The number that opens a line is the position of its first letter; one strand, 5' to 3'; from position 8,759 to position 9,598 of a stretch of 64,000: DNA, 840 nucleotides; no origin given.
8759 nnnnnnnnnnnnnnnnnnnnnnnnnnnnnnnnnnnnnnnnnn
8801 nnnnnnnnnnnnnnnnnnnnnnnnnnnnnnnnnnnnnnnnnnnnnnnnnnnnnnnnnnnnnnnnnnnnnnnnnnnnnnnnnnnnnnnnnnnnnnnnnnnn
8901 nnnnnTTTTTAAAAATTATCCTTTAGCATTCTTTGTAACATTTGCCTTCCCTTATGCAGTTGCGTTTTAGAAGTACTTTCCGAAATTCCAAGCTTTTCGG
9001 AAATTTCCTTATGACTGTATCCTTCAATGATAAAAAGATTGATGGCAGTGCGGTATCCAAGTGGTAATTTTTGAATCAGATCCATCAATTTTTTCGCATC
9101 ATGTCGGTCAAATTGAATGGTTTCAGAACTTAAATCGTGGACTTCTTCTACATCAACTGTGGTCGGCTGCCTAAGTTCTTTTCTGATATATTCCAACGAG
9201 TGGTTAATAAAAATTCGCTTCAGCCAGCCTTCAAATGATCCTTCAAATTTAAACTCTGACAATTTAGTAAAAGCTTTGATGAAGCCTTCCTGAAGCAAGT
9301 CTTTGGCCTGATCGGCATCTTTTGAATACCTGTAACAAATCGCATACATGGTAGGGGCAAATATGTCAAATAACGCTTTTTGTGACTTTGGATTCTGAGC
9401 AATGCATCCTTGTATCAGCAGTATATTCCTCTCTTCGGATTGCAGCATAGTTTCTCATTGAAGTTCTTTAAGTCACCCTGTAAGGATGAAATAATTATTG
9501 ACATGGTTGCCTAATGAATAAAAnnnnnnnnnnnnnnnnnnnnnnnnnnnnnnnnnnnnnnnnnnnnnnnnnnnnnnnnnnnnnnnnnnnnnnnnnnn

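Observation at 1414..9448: ECF sigma factor coupled to an anti-sigma-position membrane protein that ends in a T9SS type-B CTD, directly upstream of a 2188-aa T9SS adhesin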

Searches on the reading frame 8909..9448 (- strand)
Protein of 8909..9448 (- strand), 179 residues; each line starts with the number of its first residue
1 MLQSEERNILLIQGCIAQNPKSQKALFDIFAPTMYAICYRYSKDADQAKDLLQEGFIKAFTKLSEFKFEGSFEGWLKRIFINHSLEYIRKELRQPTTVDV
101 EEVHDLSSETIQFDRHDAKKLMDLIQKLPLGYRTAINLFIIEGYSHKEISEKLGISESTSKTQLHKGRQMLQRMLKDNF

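Call 6: search_protein_families(library=pfam, proteins=[window:8909-9448:-], max_evalue=0.1)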
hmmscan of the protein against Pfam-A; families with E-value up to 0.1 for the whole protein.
window:8909-9448:- (179 aa): 11 families
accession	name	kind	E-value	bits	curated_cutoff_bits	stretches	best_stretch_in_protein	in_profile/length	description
PF08281.18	Sigma70_r4_2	-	3.3e-16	59.1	25.7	1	120-171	3-54/54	Sigma-70, region 4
PF04542.20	Sigma70_r2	-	1e-13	51.3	24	1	27-91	2-68/71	Sigma-70 region 2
PF04545.22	Sigma70_r4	-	5.7e-05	23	24.1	1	125-172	2-49/50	Sigma-70, region 4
PF07638.17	Sigma70_ECF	-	6.7e-05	23.3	21.1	1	124-176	132-184/185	ECF sigma factor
PF00196.25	GerE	-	0.0017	18.4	23.5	1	140-162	14-36/57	Bacterial regulatory proteins, luxR family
PF13384.12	HTH_23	-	0.0071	16.6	24.6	1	138-159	13-33/50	Homeodomain-like domain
PF13412.12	HTH_24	-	0.022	14.7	21.9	0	144-160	18-34/48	Winged helix-turn-helix DNA-binding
PF24718.1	HTH_73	-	0.024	14.9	27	1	141-174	36-68/71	HTH-like domain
PF04297.20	UPF0122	-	0.035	14.8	22.7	1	134-173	24-63/101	Putative helix-turn-helix protein, YlxM / p13 like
PF06056.18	Terminase_5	-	0.041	14.3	20.3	0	134-159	5-29/58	Putative ATPase subunit of terminase (gpP-like)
PF08469.15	NPHI_C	-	0.063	13.7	22.3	0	77-146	46-116/148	Nucleoside triphosphatase I C-terminal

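Call 7: search_protein_families(library=ncbifam, proteins=[window:8909-9448:-], max_evalue=0.1)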
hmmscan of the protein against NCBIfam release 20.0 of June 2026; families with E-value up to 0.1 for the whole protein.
window:8909-9448:- (179 aa): 97 families (the best 25 are shown)
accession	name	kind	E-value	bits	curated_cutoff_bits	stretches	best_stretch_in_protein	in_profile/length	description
NF006930.0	PRK09415.1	subfamily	1.7e-26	93.2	198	1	27-177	22-177/179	RNA polymerase factor sigma C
TIGR02937.1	sigma70-ECF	superfamily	4.2e-26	91.5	42.9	1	24-175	4-165/165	sigma-70 family RNA polymerase sigma factor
NF007223.0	PRK09641.1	equivalog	3.5e-25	88.9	209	1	22-177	19-186/187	RNA polymerase sigma factor SigW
TIGR02950.1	SigM_subfam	subfamily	9.6e-25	87.3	147.95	1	26-175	5-158/159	RNA polymerase sigma factor, SigM family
NF008888.0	PRK11922.1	equivalog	1.6e-24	86.8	204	1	8-177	17-198/231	RNA polymerase sigma factor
TIGR02959.1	SigZ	equivalog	6.9e-24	84.6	168.65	1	43-177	17-150/170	RNA polymerase sigma factor SigZ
NF007229.0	PRK09647.1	equivalog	2e-23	82.9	265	1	24-177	47-204/220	RNA polymerase sigma factor SigE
NF007215.0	PRK09637.1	equivalog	2.1e-23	83.3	212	1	33-177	13-156/181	RNA polymerase sigma factor SigZ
TIGR02985.1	Sig70_bacteroi1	subfamily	2.3e-23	83.2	126.4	1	24-173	4-160/162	RNA polymerase sigma-70 factor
TIGR02948.1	SigW_bacill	equivalog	2.9e-23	82.9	243.1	2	24-105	21-100/187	RNA polymerase sigma factor SigW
TIGR02954.1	Sig70_famx3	hypoth_equivalog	1.1e-22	80.6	188.5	1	8-177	3-169/170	RNA polymerase sigma-70 factor, TIGR02954 family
NF007225.0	PRK09643.1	equivalog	1.9e-21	76.7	190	1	12-176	18-183/204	RNA polymerase sigma factor SigM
NF053879.1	RNAPolSigSigVBac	equivalog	3.3e-21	75.6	190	1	33-177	16-157/160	RNA polymerase sigma factor SigV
NF058625.1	sigma_PG0214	equivalog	4.1e-21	75.4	130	1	31-176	14-162/170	GFO_1088 family ECF-type sigma factor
TIGR02947.1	SigH_actino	hypoth_equivalog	1e-20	74.2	251.55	1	33-177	23-181/193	RNA polymerase sigma-70 factor, TIGR02947 family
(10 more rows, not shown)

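Call 13: find_homologous_proteins(query=window:8909-9448:-)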
Query window:8909-9448:- (179 aa): 4733 proteins with E <= 0.001 among 4752 candidates; the best 120 are listed.
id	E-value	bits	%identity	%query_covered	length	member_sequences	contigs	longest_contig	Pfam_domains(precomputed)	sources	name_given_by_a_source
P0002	7.2e-113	392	100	100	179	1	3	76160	PF04542.21,PF08281.19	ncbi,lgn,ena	-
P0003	3.8e-89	315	79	100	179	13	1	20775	PF07638.18,PF04545.23,PF04542.21,PF08281.19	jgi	jgi:RNA polymerase sigma factor (sigma-70 family)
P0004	7.2e-89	314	80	100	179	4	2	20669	PF07638.18,PF04545.23,PF04542.21,PF08281.19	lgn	-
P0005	1.9e-88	313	78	100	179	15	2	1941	PF07638.18,PF04545.23,PF04542.21,PF08281.19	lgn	-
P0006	4.0e-87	308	79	98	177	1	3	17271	PF07638.18,PF04545.23,PF04542.21,PF08281.19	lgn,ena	-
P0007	3.3e-86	305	77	98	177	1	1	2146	PF07638.18,PF04545.23,PF04542.21,PF08281.19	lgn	-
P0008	2.0e-85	303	78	98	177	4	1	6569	PF07638.18,PF04545.23,PF04542.21,PF08281.19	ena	-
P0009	1.4e-84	300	76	100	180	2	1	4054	PF07638.18,PF04545.23,PF04542.21,PF08281.19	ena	-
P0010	8.6e-82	291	72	100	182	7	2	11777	PF04545.23,PF04542.21,PF08281.19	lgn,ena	-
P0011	2.8e-80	286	72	100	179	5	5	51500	PF07638.18,PF04545.23,PF04542.21,PF08281.19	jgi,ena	-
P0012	3.6e-80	286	72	100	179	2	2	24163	PF07638.18,PF04545.23,PF04542.21,PF08281.19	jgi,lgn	-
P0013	4.9e-80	285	71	100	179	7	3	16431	PF04545.23,PF04542.21,PF08281.19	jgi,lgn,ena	jgi:RNA polymerase sigma-70 factor (ECF subfamily)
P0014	9.2e-80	284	70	100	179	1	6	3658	PF07638.18,PF04545.23,PF04542.21,PF08281.19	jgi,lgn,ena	-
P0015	8.2e-79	281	70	100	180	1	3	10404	PF07638.18,PF04542.21,PF08281.19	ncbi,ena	-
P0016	9.0e-79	281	72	100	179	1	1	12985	PF04545.23,PF04542.21,PF08281.19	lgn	-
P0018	2.5e-78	280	72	100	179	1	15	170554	PF04545.23,PF04542.21,PF08281.19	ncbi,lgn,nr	ncbi:MAG: sigma-70 family RNA polymerase sigma factor [Bacteroidetes bacterium]|nr:sigma-70 family R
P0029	4.9e-51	191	54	96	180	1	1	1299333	PF07638.18,PF04545.23,PF04542.21,PF08281.19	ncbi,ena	-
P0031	3.1e-50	188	54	99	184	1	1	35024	PF07638.18,PF04545.23,PF04542.21,PF08281.19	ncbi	-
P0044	3.3e-48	182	53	91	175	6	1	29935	PF07638.18,PF04545.23,PF04542.21,PF08281.19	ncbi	-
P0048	4.7e-48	181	52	96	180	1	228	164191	PF07638.18,PF04542.21,PF08281.19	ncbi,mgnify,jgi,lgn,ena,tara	ncbi:MAG: RNA polymerase sigma factor (sigma-70 family) [Bacteroidia bacterium]|mgnify:FL=1|jgi:RNA 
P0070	1.7e-47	179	50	93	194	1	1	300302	PF07638.18,PF04545.23,PF04542.21,PF08281.19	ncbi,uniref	ncbi:sigma-70 family RNA polymerase sigma factor [Rapidithrix thailandica]|uniref:Sigma-70 family RN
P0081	4.9e-47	178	52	93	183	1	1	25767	PF07638.18,PF04545.23,PF04542.21,PF08281.19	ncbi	-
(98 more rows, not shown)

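Call 14: find_encoding_contigs(protein=P0002, flank=3000, max_places=3)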
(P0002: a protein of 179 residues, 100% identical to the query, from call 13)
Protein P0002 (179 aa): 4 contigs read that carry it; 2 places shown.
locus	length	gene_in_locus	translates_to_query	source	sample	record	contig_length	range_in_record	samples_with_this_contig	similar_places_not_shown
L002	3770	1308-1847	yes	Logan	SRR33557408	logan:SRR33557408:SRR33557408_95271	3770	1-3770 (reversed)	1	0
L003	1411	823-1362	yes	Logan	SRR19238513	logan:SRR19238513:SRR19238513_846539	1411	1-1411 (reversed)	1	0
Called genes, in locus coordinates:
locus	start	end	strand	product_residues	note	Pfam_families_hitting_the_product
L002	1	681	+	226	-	?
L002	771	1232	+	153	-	-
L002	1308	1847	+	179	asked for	PF04542:Sigma70_r2, PF08281:Sigma70_r4_2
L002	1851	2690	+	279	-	PF13585:CHU_C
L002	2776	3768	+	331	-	?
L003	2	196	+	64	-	?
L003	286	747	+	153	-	-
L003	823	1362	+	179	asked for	PF04542:Sigma70_r2, PF08281:Sigma70_r4_2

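Call 15: find_encoding_contigs(protein=P0003, flank=9000, max_places=2)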
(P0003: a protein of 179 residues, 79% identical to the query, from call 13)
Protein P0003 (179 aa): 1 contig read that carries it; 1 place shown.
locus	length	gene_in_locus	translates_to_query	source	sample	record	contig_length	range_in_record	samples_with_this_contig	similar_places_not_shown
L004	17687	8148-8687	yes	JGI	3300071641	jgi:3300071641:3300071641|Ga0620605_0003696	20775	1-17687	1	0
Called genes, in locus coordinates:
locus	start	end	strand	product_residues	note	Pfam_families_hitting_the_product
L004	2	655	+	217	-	?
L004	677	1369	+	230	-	PF00561:Abhydrolase_1, PF00975:Thioesterase, PF12146:Hydrolase_4, PF12697:Abhydrolase_6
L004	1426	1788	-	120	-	-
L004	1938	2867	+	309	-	-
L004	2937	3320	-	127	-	PF00436:SSB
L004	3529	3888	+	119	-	-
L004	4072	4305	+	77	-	-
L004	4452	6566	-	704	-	PF02897:Peptidase_S9_N, PF00326:Peptidase_S9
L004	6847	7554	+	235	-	PF00590:TP_methylase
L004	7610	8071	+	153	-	-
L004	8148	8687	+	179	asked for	PF04542:Sigma70_r2, PF07638:Sigma70_ECF (weak), PF08281:Sigma70_r4_2, PF04545:Sigma70_r4 (weak)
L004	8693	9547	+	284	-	PF13585:CHU_C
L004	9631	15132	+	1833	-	PF00801:PKD, PF18911:PKD_4, PF00801:PKD, PF18911:PKD_4, PF00801:PKD, PF18911:PKD_4, PF13585:CHU_C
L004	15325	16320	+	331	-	PF00483:NTP_transferase, PF12804:NTP_transf_3, PF25084:LbH_EIF2B, PF25087:GMPPB_C (weak)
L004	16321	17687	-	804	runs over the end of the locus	PF00676:E1_dh, PF02779:Transket_pyr, PF02780:Transketolase_C, PF17147:PFOR_II (weak)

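Call 16: find_encoding_contigs(protein=P0018, flank=9000, max_places=2)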
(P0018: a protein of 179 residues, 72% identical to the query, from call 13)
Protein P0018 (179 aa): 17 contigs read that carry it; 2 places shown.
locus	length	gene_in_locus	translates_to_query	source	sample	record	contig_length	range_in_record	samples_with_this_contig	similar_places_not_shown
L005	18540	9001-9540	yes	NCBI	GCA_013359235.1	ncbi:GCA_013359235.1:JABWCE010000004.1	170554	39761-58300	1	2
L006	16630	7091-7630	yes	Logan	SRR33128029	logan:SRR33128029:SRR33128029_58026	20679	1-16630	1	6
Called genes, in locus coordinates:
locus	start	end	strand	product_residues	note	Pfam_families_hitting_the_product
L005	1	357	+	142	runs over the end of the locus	PF04024:PspC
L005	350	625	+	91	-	PF18917:LiaI-LiaF-like_TM1, PF22570:LiaF-TM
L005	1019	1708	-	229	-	PF13505:OMP_b-brl (weak), PF13568:OMP_b-brl_2 (weak)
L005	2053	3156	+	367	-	PF18962:Por_Secre_tail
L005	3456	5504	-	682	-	PF02897:Peptidase_S9_N, PF00326:Peptidase_S9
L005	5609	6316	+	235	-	PF00590:TP_methylase (weak)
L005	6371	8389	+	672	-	PF12708:Pect-lyase_RHGA_epim, PF18962:Por_Secre_tail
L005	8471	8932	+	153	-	-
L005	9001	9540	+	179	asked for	PF04542:Sigma70_r2, PF08281:Sigma70_r4_2, PF04545:Sigma70_r4 (weak)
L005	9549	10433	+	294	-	PF13585:CHU_C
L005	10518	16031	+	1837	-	PF00801:PKD (weak), PF18911:PKD_4, PF00801:PKD (weak), PF18911:PKD_4, PF00801:PKD (weak), PF18911:PKD_4, PF00801:PKD (weak), PF13585:CHU_C, +1 more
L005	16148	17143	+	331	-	PF00483:NTP_transferase, PF12804:NTP_transf_3 (weak), PF25247:LbH_GLGC (faint), PF25084:LbH_EIF2B, PF00132:Hexapep (faint), PF25087:GMPPB_C (weak)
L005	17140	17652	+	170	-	PF18962:Por_Secre_tail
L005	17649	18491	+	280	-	PF00753:Lactamase_B, PF23023:Anti-Pycsar_Apyc1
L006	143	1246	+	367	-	PF18962:Por_Secre_tail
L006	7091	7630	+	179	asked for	PF04542:Sigma70_r2, PF08281:Sigma70_r4_2, PF04545:Sigma70_r4 (weak)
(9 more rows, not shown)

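Call 17: find_encoding_contigs(protein=P0029, flank=8000, max_places=1)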
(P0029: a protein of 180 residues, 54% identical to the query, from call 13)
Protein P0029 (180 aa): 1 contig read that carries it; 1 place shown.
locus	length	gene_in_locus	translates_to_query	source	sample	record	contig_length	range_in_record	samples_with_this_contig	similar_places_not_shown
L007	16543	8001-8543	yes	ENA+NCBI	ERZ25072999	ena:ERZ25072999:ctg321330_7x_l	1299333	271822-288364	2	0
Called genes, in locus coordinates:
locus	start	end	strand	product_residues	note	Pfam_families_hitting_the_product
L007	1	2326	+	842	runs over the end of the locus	PF18911:PKD_4 (weak), PF13585:CHU_C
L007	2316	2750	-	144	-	PF00293:NUDIX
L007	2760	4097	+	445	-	PF01979:Amidohydro_1, PF12890:DHOase (weak), PF07969:Amidohydro_3 (weak)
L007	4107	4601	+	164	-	PF03544:TonB_C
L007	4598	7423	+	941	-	PF25852:DUF6242_C (faint), PF02012:BNR (faint), PF15902:Sortilin-Vps10 (weak), PF14870:PSII_BNR (faint)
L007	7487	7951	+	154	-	-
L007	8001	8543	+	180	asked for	PF07638:Sigma70_ECF (faint), PF04542:Sigma70_r2, PF08281:Sigma70_r4_2, PF04545:Sigma70_r4 (weak)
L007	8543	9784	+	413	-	PF13585:CHU_C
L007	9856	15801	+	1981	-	PF00801:PKD (weak), PF18911:PKD_4, PF00801:PKD, PF18911:PKD_4, PF13585:CHU_C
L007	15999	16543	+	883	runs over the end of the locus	PF00809:Pterin_bind, PF02607:B12-binding_2, PF02310:B12-binding, PF02965:Met_synt_B12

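Call 18: find_encoding_contigs(protein=P0048, flank=8000, max_places=1)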
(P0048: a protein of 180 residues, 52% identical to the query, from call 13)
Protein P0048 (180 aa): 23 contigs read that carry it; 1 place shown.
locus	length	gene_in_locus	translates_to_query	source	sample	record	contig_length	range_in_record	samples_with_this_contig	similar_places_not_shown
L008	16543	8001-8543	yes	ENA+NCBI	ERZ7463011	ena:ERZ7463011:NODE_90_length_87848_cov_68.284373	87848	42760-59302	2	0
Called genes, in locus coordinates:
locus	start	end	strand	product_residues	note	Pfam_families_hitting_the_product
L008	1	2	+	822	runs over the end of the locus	PF00801:PKD (faint), PF18911:PKD_4 (weak), PF13585:CHU_C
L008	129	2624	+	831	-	PF13585:CHU_C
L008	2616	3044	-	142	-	PF00293:NUDIX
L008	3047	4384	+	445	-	PF01979:Amidohydro_1, PF12890:DHOase (weak), PF07969:Amidohydro_3 (weak)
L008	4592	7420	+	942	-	PF02012:BNR (faint), PF15902:Sortilin-Vps10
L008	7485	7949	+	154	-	-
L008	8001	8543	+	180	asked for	PF07638:Sigma70_ECF (faint), PF04542:Sigma70_r2, PF08281:Sigma70_r4_2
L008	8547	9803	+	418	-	PF13585:CHU_C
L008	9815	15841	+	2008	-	PF00801:PKD (weak), PF18911:PKD_4, PF13585:CHU_C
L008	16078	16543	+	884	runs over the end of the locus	PF00809:Pterin_bind, PF02607:B12-binding_2, PF02310:B12-binding, PF02965:Met_synt_B12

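Call 19: find_encoding_contigs(protein=P0070, flank=8000, max_places=1)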
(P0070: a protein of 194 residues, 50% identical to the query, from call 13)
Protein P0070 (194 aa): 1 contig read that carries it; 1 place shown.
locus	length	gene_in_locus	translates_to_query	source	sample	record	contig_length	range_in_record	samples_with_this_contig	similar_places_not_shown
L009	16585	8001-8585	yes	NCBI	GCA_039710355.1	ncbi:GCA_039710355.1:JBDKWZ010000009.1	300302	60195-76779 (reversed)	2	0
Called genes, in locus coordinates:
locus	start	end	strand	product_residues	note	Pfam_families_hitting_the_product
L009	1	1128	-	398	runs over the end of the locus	PF13181:TPR_8 (faint), PF13424:TPR_12 (faint), PF13428:TPR_14 (faint), PF14559:TPR_19 (weak), PF13432:TPR_16 (weak), PF14559:TPR_19 (weak), PF00515:TPR_1 (weak), PF07719:TPR_2 (weak), +5 more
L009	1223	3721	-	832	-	PF00521:DNA_topoisoIV, PF03989:DNA_gyraseA_C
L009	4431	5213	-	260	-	PF00106:adh_short, PF08659:KR, PF13561:adh_short_C2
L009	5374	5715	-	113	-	PF05336:rhaM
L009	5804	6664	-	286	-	PF01557:FAA_hydrolase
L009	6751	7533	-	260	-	PF00106:adh_short, PF01370:Epimerase (faint), PF08659:KR, PF13561:adh_short_C2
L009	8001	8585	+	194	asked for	PF04542:Sigma70_r2, PF07638:Sigma70_ECF (weak), PF08281:Sigma70_r4_2, PF04545:Sigma70_r4 (weak)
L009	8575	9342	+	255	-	-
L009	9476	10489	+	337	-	-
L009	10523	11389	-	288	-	PF12833:HTH_18, PF00165:HTH_AraC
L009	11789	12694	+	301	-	PF00701:DHDPS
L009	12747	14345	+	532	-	PF00171:Aldedh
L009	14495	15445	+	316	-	PF02423:OCD_Mu_crystall, PF01488:Shikimate_DH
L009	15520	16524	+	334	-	PF05544:Pro_racemase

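Call 82: list_cluster_members(proteins=[P0002, P0015, P0029, P0031, P0044, P0081, P0001, P0271, P0278, P0287])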
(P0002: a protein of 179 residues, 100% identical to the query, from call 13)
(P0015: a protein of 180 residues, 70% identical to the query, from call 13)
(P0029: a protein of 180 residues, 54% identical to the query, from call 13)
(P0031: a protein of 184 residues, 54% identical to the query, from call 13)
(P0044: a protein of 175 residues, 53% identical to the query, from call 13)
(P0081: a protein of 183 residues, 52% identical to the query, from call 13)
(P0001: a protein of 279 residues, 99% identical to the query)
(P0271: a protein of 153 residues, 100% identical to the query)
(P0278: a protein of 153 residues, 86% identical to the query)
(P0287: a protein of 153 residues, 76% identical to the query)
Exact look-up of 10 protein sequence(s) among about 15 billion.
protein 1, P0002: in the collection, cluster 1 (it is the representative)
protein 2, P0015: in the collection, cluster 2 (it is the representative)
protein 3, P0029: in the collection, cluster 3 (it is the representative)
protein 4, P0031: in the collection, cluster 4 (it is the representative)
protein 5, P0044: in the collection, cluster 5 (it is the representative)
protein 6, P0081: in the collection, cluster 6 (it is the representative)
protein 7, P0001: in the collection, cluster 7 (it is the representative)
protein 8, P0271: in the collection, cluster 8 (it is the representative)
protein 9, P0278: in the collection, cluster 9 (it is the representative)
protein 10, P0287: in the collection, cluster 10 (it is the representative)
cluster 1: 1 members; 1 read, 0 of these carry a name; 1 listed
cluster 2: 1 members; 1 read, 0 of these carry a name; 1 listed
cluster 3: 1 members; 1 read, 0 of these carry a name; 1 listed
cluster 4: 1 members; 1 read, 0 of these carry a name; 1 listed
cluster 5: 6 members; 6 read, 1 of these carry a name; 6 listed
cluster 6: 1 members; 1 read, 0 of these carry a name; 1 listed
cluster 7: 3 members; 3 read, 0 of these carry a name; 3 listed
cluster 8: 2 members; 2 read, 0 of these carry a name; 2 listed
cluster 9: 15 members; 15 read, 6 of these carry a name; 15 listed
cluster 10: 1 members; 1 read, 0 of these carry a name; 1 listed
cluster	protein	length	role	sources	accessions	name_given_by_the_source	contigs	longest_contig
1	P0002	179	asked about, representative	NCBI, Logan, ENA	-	-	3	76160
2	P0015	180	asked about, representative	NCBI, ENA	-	-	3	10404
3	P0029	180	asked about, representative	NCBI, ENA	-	-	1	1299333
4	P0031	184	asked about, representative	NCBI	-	-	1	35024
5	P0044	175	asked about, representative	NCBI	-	-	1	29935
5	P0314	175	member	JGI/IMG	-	RNA polymerase sigma-70 factor (ECF subfamily)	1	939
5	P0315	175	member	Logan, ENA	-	-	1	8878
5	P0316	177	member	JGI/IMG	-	-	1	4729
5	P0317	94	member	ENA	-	-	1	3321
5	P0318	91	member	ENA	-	-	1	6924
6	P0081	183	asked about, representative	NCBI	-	-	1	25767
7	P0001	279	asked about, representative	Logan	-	-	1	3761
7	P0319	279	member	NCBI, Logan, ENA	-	-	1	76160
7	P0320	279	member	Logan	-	-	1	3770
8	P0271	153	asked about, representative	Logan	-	-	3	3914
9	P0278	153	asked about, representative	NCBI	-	-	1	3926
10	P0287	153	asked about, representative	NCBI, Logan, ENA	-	-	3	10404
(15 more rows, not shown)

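Call 84: search_solved_structures(query=window:8909-9448:-, max_evalue=0.00001)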
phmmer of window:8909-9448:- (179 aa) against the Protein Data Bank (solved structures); distinct sequences matched with E-value up to 0.00001: 18.
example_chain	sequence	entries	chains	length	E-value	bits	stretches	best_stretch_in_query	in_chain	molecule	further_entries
9m9d_F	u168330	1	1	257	1.6e-18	70.3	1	30-174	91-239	ECF RNA polymerase sigma factor SigE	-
9m9e_F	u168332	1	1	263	1.7e-18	70.2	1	30-174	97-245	ECF RNA polymerase sigma factor SigE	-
9m98_F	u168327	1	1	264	1.7e-18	70.2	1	30-174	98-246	ECF RNA polymerase sigma factor SigE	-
5wuq_A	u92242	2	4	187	3.7e-18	69.2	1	26-177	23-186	ECF RNA polymerase sigma factor SigW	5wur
5zx2_F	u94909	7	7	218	1.8e-14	57.2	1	34-177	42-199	ECF RNA polymerase sigma factor SigH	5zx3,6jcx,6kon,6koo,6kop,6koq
6jcy_F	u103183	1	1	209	1.7e-13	54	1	33-177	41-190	ECF RNA polymerase sigma factor SigH,ECF RNA polymerase sigma factor SigE,ECF RNA polymera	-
6in7_B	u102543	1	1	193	7.4e-13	51.9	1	32-176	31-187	RNA polymerase sigma-H factor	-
8z6g_B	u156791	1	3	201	7.9e-13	51.8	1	31-176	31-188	RNA polymerase sigma factor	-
1or7_A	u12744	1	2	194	4.6e-11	46.1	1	34-173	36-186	RNA polymerase sigma-E factor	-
5uxx_A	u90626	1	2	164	7e-11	45.5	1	29-176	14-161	RNA polymerase sigma factor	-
6jbq_F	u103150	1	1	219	8.5e-11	45.2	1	33-173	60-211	ECF RNA polymerase sigma-E factor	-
6dv9_F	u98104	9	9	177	6e-07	32.7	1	12-175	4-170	ECF RNA polymerase sigma factor SigL | RNA polymerase sigma factor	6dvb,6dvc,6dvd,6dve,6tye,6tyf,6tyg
5fgm_A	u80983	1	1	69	6.6e-07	32.6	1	123-177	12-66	ECF RNA polymerase sigma factor SigR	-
1h3l_A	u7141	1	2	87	1.2e-06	31.7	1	30-95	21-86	RNA POLYMERASE SIGMA FACTOR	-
6dxo_A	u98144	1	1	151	1.4e-06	31.5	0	24-84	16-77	RNA polymerase ECF-subfamily sigma factor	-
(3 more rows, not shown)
